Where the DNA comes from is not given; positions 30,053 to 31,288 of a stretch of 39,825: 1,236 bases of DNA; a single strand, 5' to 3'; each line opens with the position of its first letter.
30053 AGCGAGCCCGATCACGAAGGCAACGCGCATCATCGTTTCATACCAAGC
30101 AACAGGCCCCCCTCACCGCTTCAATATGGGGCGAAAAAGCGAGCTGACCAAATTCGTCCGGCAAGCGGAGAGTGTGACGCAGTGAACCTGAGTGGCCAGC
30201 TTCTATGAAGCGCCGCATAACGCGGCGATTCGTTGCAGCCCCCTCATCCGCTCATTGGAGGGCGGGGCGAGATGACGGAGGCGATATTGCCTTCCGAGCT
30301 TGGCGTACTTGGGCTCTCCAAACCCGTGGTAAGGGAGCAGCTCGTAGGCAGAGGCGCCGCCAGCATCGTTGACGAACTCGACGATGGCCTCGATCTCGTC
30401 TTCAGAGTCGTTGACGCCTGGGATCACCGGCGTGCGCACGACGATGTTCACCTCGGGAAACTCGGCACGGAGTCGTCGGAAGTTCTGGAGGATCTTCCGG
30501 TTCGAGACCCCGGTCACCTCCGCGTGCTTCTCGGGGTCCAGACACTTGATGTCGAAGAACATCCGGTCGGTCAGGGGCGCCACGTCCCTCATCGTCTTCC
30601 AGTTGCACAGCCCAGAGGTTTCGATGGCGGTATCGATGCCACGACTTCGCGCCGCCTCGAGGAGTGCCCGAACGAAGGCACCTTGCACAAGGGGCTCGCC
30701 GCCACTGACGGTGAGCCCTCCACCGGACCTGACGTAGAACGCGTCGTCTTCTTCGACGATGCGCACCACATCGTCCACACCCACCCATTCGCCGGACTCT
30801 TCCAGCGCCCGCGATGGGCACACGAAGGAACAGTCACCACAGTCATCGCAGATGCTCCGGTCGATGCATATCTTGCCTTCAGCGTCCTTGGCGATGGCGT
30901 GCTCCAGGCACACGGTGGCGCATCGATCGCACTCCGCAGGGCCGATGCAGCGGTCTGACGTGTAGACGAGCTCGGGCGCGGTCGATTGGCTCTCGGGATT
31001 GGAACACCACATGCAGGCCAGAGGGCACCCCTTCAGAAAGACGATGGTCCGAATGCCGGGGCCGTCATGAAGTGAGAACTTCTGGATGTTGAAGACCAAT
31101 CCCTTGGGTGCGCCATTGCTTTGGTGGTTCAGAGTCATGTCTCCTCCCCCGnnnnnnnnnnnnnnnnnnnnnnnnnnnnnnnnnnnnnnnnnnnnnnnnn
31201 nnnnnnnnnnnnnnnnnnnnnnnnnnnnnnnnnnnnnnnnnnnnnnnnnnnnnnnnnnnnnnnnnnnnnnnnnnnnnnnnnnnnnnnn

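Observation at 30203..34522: Orphan glycyl-radical enzyme + activase + divergent AraC regulator, with no linked pathway genes, in an aerobic-looking myxobacteria-like neighbourhood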

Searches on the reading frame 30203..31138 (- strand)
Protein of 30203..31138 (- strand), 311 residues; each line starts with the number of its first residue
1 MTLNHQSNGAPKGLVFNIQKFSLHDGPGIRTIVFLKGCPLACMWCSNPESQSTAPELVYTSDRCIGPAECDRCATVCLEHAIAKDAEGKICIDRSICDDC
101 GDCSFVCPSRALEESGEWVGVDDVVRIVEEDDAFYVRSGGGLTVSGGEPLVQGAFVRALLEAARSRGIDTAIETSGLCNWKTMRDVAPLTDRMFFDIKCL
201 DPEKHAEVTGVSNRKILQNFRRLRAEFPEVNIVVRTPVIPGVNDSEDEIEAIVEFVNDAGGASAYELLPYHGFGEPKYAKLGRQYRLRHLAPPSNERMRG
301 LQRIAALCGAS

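Call 3: search_protein_families(library=pfam, proteins=[window:30203-31138:-])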
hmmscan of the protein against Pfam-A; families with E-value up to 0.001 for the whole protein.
window:30203-31138:- (311 aa): 4 families
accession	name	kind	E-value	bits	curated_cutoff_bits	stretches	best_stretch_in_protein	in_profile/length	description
PF04055.27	Radical_SAM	-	5.4e-18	66.2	29.5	1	107-254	14-164/166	Radical SAM superfamily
PF13353.11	Fer4_12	-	2.5e-11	44.5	22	1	25-60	2-37/137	4Fe-4S single cluster domain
PF12837.12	Fer4_6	-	1.1e-06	28.7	25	0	92-112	4-24/24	4Fe-4S binding domain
PF13484.11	Fer4_16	-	0.00023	22.3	30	0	97-118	2-24/66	4Fe-4S double cluster binding domain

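Call 4: search_protein_families(library=ncbifam, proteins=[window:30203-31138:-])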
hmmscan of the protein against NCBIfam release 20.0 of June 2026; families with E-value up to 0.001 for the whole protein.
window:30203-31138:- (311 aa): 34 families (the best 25 are shown)
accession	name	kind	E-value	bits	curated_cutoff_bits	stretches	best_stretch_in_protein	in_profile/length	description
NF048010.1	SfplDhtActHpsHDes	equivalog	2e-125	417.5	430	1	12-304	5-297/298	(2S)-3-sulfopropanediol dehydratase activating enzyme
TIGR02494.1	PFLE_PFLC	subfamily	3.8e-105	351.3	174.35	1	15-305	1-289/293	glycyl-radical enzyme activating protein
NF043069.1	T4HPD_activ_SAM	equivalog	4.2e-94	315.3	425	1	13-303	2-286/299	trans-4-hydroxy-L-proline dehydratase activase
NF033719.1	ind_deCO2_activ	equivalog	8.4e-87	291.3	425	1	13-304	1-292/302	indoleacetate decarboxylase activase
TIGR04395.1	cutC_activ_rSAM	equivalog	5.4e-86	288.6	360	1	12-289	4-281/309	choline TMA-lyase-activating enzyme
NF033717.2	HPDL_rSAM_activ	equivalog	3.4e-82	276.2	420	1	12-304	3-295/311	4-hydroxyphenylacetate decarboxylase activase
NF048008.1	SfplDhtActHpfHKleb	equivalog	8.6e-82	274.9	500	1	15-292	2-280/308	(2S)-3-sulfopropanediol dehydratase activating enzyme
TIGR04003.1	rSAM_BssD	equivalog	5.9e-70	235.9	496.45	1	14-289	2-278/314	[benzylsuccinate synthase]-activating enzyme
NF007483.0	PRK10076.1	equivalog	3.4e-66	223.4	326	2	97-306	76-282/292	[formate-C-acetyltransferase]-activating enzyme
TIGR02493.1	PFLA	equivalog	7.3e-54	182.6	231.75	2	114-304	41-231/235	pyruvate formate-lyase-activating protein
TIGR04041.1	activase_YjjW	hypoth_equivalog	1.6e-45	155.7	250.2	1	13-277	2-245/276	YjjW family glycine radical enzyme activase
NF008356.0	PRK11145.1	equivalog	4.1e-44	150.7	375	2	114-305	46-237/246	pyruvate formate lyase 1-activating protein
TIGR02495.1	NrdG2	equivalog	1.1e-15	57.5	131.15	2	141-260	65-184/193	anaerobic ribonucleoside-triphosphate reductase activating protein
TIGR02491.1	NrdG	equivalog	3.2e-08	33.6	126.1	1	16-53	3-40/154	anaerobic ribonucleoside-triphosphate reductase activating protein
TIGR04337.1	AmmeMemoSam_rS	hypoth_equivalog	3.3e-08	32.8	220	1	154-262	133-240/349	AmmeMemoRadiSam system radical SAM enzyme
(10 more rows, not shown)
